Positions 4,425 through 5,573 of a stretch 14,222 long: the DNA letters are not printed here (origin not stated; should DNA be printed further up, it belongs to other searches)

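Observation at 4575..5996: Translationally coupled ankyrin-repeat protein and soluble M48 metallopeptidase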

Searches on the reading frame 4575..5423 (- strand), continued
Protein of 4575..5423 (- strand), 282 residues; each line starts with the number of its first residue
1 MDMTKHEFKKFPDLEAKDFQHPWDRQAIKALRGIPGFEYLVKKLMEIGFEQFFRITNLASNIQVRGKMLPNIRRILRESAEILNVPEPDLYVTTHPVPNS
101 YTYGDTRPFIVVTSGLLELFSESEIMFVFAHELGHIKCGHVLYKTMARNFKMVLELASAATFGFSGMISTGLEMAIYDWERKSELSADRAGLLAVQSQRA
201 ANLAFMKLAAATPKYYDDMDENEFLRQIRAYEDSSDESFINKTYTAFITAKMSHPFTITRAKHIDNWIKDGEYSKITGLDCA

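Call 17: find_encoding_contigs(protein=P0002, flank=6000, max_places=3)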
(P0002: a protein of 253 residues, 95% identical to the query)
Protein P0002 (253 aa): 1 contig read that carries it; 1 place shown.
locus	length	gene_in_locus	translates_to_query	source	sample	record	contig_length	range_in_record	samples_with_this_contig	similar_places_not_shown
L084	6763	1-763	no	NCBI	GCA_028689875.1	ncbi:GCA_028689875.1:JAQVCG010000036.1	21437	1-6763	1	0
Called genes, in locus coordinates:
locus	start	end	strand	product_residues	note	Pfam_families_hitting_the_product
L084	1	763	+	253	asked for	PF01435:Peptidase_M48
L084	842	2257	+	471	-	PF13176:TPR_7 (faint), PF13181:TPR_8 (faint), PF13428:TPR_14 (faint), PF13432:TPR_16 (faint), PF00515:TPR_1 (faint), PF13424:TPR_12 (weak), PF13414:TPR_11 (weak), PF01522:Polysacc_deac_1, +6 more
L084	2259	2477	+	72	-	-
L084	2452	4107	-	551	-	PF13646:HEAT_2 (weak)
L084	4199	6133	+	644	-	PF02995:DUF229 (faint), PF00884:Sulfatase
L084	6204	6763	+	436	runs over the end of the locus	PF00128:Alpha-amylase, PF07821:Alpha-amyl_C2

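Call 19: search_solved_structures(query=A1, max_evalue=0.01, show_alignments=2)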
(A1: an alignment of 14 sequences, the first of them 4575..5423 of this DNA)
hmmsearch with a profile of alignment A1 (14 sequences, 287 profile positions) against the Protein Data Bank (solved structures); distinct sequences matched with E-value up to 0.01: 1.
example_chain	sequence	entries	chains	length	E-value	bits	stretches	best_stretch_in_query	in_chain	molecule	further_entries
3cqb_A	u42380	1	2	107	0.00053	22.5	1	88-149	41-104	Probable protease htpX homolog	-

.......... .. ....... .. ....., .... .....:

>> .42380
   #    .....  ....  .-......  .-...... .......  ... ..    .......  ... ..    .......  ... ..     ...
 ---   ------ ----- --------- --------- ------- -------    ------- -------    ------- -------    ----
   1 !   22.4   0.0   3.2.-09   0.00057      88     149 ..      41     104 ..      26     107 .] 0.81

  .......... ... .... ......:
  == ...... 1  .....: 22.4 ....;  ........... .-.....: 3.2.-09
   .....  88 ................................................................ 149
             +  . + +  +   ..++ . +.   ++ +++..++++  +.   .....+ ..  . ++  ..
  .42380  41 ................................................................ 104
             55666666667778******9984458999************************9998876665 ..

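Call 21: find_encoding_contigs(protein=P0065, flank=6000, max_places=2)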
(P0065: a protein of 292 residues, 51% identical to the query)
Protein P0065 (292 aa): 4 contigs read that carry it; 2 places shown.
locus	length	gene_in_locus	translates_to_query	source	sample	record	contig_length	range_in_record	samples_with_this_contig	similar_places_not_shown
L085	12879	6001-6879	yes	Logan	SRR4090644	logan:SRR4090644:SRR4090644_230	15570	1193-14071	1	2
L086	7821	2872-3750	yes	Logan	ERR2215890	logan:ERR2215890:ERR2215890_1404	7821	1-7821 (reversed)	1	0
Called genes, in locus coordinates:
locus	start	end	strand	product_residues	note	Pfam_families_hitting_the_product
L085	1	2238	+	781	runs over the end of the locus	-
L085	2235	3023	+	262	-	-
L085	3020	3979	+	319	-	PF05090:HTTM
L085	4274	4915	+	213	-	-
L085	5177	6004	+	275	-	-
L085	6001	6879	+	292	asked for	PF01435:Peptidase_M48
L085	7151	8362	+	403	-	-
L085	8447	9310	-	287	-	PF08443:RimK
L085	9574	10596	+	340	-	-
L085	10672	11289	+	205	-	PF01625:PMSR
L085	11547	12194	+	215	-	PF04542:Sigma70_r2, PF08281:Sigma70_r4_2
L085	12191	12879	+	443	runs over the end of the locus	-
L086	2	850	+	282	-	?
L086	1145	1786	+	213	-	-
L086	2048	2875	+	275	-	-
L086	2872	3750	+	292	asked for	PF01435:Peptidase_M48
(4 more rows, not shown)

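Call 23: search_protein_families(library=pfam, proteins=[L085:5177-6004:+, L068:4651-5916:+, L009:677-3070:-, L018:8923-10266:-, L003:10354-12636:-, L085:7151-8362:+, L085:4274-4915:+], max_evalue=0.01)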
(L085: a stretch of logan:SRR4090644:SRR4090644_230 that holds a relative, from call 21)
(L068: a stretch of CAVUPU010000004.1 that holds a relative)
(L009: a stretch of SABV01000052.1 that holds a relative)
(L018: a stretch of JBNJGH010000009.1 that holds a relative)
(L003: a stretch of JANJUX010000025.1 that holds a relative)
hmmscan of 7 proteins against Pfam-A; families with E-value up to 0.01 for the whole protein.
L085:5177-6004:+ (275 aa): 6 families
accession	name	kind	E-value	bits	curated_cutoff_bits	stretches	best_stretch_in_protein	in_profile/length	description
PF02230.22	Abhydrolase_2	-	1.9e-19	70.8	23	1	80-270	15-215/217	Phospholipase/Carboxylesterase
PF00326.27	Peptidase_S9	-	3e-08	33.9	22.6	1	209-267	142-201/213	Prolyl oligopeptidase family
PF01738.24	DLH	-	7.8e-08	32.6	21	1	157-255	89-187/217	Dienelactone hydrolase family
PF00561.26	Abhydrolase_1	-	4.2e-05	23.8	25.8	1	163-219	69-125/245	alpha/beta hydrolase fold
PF00756.26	Esterase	-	7.7e-05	23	22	1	147-198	101-150/251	Putative esterase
PF12146.15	Hydrolase_4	-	0.00077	19.3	27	0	208-256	188-234/239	Serine aminopeptidase, S33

L068:4651-5916:+ (421 aa): 2 families
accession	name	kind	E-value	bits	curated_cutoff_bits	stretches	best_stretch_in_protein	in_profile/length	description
PF00795.27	CN_hydrolase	-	1.1e-50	172.8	23.2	1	17-295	2-253/256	Carbon-nitrogen hydrolase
PF01744.25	GLTT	-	0.004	17.3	21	1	327-349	1-23/28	GLTT repeat (6 copies)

L009:677-3070:- (797 aa): 3 families
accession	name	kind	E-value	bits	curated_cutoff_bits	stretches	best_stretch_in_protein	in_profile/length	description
PF00324.27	AA_permease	-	4.2e-50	171.2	24.6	1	72-528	2-467/470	Amino acid permease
PF13520.12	AA_permease_2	-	2.2e-16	60.2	27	1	79-462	13-398/427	Amino acid permease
PF03522.20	SLC12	-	1.4e-14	54.4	27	2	539-646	1-111/418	Solute carrier family 12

L018:8923-10266:- (447 aa): 1 family
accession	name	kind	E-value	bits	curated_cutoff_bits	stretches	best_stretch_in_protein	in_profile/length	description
PF13557.12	Phenol_MetA_deg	-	7e-05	23.4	22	1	258-429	41-230/242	Putative MetA-pathway of phenol degradation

L003:10354-12636:- (760 aa): 32 families (the best 25 are shown)
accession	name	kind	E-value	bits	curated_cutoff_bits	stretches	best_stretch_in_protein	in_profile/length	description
PF07724.20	AAA_2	-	2.9e-61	206.8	27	1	494-655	1-164/166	AAA domain (Cdc48 subfamily)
PF00004.35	AAA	-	5.8e-27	95.2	21.2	2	500-615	2-110/131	ATPase family associated with various cellular activities (AAA)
PF10431.15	ClpB_D2-small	-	2.6e-25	88.7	21.9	1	663-742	1-80/81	C-terminal, D2-small domain, of ClpB protein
PF17871.7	AAA_lid_9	-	5.9e-25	87.6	22.8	1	358-444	2-88/104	AAA lid domain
PF07728.20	AAA_5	-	1.2e-18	67.9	22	2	499-617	2-125/139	AAA domain (dynein-related subfamily)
PF13401.12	AAA_22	-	2.4e-12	47.7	27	1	497-595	6-111/130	AAA domain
PF02861.25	Clp_N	-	1.1e-10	42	20.7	1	23-68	5-52/53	Clp amino terminal domain, pathogenicity island component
PF00158.32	Sigma54_activat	-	1.4e-07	31.8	20.2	1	498-621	24-149/168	Sigma-54 interaction domain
PF13191.12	AAA_16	-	2.4e-07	31.8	32.6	1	196-241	2-50/167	AAA ATPase domain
PF05621.17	TniB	-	3.5e-07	30.3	22.4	1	243-353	76-184/189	Bacterial TniB protein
PF01078.27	Mg_chelatase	-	1e-06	28.8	20.3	0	214-258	21-65/207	Magnesium chelatase, subunit ChlI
PF05496.18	RuvB_N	-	4.3e-06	27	27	0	470-525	11-62/159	Holliday junction DNA helicase RuvB P-loop domain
PF20720.3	nSTAND3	-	4.3e-06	26.9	27.2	0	204-241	8-43/155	Novel STAND NTPase 3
PF12775.13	AAA_7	-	4.3e-06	26.8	25.8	0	498-542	35-82/181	P-loop containing dynein motor region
PF13173.12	AAA_14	-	1.2e-05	25.7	27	0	500-579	6-76/129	AAA domain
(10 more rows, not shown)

L085:7151-8362:+ (403 aa): 0 families

L085:4274-4915:+ (213 aa): 0 families

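Call 27: predict_structure(alignment_id=A1)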
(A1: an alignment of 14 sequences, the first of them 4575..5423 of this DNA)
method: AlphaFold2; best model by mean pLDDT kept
length: 282 residues; sequences in the alignment: 14
mean_pLDDT: 79.2   pTM: 0.83
mean pLDDT of the five models: 79.2, 76.6, 76.2, 74.8, 73.9
residues with pLDDT >= 90: 96; 70-90: 106; 50-70: 70; < 50: 10
segments of 3 or more residues with pLDDT < 50: 164-167, 235-237
pLDDT, mean of each block of 10 residues (from residue 1): 64 93 85 74 66 65 86 94 94 86 81 90 94 93 69 60 52 73 92 93 86 81 89 55 56 71 92 88 58
secondary structure, 60 per line:
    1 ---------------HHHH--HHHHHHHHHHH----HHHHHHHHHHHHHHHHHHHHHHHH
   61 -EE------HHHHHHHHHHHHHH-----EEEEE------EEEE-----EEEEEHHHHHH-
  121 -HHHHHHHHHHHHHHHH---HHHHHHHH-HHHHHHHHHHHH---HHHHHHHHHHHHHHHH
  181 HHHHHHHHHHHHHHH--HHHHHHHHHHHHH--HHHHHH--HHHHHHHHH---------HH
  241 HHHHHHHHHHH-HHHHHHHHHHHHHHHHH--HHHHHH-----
elements in order: H16-19 H22-32 H37-60 H70-83 E89-93 E100-103 E109-113 H114-119 H122-137 H141-148 H150-161 H165-195 H198-210 H213-218 H221-229 H239-251 H253-269 H272-277

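Call 37: search_protein_families(library=padloc, proteins=[window:4575-5423:-], max_evalue=0.001)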
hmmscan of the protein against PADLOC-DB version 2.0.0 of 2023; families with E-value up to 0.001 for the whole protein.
window:4575-5423:- (282 aa): 0 families

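Call 48: search_solved_structures(query=A1, max_evalue=10, show_alignments=5)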
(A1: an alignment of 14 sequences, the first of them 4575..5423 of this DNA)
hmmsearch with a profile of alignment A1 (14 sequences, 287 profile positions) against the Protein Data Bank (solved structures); distinct sequences matched with E-value up to 10: 11.
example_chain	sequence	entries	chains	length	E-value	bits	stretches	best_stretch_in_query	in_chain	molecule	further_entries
3cqb_A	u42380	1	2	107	0.00053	22.5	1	88-149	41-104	Probable protease htpX homolog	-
4qhj_A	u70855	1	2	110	0.016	17.7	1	75-144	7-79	Uncharacterized protein MJ1213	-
4qhf_A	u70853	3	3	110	0.016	17.7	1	75-144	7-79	Uncharacterized protein MJ1213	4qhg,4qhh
4qhi_A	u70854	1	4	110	0.016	17.7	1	75-144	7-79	Uncharacterized protein MJ1213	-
6bh8_A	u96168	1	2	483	0.016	17.6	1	124-157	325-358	CAAX prenyl protease 1 homolog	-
5syt_A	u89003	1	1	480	0.017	17.6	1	124-157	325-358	CAAX prenyl protease 1 homolog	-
4aw6_A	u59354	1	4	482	0.017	17.6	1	124-157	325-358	CAAX PRENYL PROTEASE 1 HOMOLOG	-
4il3_A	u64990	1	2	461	0.027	16.9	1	102-156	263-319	Ste24p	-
4jiu_A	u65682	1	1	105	0.036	16.5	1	113-145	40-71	Proabylysin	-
6r3e_A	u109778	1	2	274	0.13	14.7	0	185-225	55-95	DNA (cytosine-5)-methyltransferase 3B,DNA (cytosine-5)-methyltransferase 3B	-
2ypt_A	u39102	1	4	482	0.16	14.4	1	124-157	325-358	CAAX PRENYL PROTEASE 1 HOMOLOG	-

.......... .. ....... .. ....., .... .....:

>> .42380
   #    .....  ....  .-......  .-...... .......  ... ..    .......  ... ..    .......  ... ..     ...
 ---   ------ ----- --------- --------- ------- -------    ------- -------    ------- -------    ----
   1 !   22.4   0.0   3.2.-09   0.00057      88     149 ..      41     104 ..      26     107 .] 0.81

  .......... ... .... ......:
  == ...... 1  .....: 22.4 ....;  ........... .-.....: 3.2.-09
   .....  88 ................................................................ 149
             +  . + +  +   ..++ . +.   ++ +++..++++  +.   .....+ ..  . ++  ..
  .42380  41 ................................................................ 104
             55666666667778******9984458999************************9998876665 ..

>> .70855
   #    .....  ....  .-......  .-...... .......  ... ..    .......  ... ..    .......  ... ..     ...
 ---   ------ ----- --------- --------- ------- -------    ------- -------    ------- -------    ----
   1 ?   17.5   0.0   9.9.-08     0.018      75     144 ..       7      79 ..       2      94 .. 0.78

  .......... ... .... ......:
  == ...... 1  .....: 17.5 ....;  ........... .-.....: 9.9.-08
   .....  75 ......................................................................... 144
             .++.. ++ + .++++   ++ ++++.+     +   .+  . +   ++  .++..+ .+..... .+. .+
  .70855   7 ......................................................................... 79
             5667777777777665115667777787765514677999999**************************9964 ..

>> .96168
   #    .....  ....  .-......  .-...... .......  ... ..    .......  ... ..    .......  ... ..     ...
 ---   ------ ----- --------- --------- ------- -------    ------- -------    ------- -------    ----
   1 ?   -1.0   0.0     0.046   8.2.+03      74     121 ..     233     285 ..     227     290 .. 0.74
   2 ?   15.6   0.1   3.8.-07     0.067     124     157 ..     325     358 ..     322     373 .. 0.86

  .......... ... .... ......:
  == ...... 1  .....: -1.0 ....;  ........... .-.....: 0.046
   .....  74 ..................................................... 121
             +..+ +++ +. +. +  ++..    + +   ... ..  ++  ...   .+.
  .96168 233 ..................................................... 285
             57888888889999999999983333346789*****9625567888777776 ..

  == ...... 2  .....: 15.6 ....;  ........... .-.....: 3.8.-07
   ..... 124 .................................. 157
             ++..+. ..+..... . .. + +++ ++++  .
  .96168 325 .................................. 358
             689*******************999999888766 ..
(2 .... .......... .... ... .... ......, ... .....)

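Call 72: search_protein_representatives(alignment_id=A1)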
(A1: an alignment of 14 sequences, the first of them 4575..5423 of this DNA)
Query: 14 sequences, 287 profile positions. Proteins with E-value up to 0.001 (for the whole library): 9874; up to 1e-10: 3104; up to 1e-30: 967. The best 150 are listed.
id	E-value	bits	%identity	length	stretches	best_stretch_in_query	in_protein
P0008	3.9e-149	512.0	-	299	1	5-286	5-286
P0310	2.0e-92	325.9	-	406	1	11-279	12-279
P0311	7.0e-89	314.2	-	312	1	11-280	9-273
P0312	2.2e-88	312.6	-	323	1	9-284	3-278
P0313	2.7e-88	312.3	-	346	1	12-280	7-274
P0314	3.8e-88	311.8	-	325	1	10-280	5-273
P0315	5.6e-87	308.0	-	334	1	12-279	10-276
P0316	4.9e-86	304.9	-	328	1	13-280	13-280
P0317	6.1e-83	294.8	-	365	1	13-279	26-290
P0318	7.4e-83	294.5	-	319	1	11-279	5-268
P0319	1.2e-82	293.8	-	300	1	7-279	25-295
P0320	3.7e-82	292.2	-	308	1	12-279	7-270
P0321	2.0e-81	289.8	-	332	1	10-279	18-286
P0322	2.9e-81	289.2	-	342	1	15-279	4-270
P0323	4.5e-81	288.6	-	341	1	16-280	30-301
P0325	1.2e-78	280.7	-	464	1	9-281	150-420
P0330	1.2e-76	274.1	-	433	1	13-279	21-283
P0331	1.4e-76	273.9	-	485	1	10-279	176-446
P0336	4.3e-75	269.0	-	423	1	14-279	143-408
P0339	3.1e-73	262.9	-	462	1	12-279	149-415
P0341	3.3e-73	262.8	-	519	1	14-283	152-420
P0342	3.8e-73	262.6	-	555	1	13-279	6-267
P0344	1.5e-72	260.7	-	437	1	13-280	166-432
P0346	2.1e-72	260.2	-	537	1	15-279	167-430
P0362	1.3e-69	251.0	-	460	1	15-280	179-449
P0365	3.4e-69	249.7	-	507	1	12-279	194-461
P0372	1.3e-68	247.7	-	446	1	9-279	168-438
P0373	3.0e-68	246.5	-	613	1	13-279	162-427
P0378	1.3e-67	244.5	-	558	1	13-280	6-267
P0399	9.6e-66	238.3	-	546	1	7-279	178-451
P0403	2.6e-65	236.9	-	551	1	15-284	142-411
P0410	5.8e-65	235.8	-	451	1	8-275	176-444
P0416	1.4e-64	234.5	-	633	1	6-279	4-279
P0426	8.5e-64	231.9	-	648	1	9-275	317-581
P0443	1.2e-62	228.2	-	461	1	9-283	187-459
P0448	3.1e-62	226.8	-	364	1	7-279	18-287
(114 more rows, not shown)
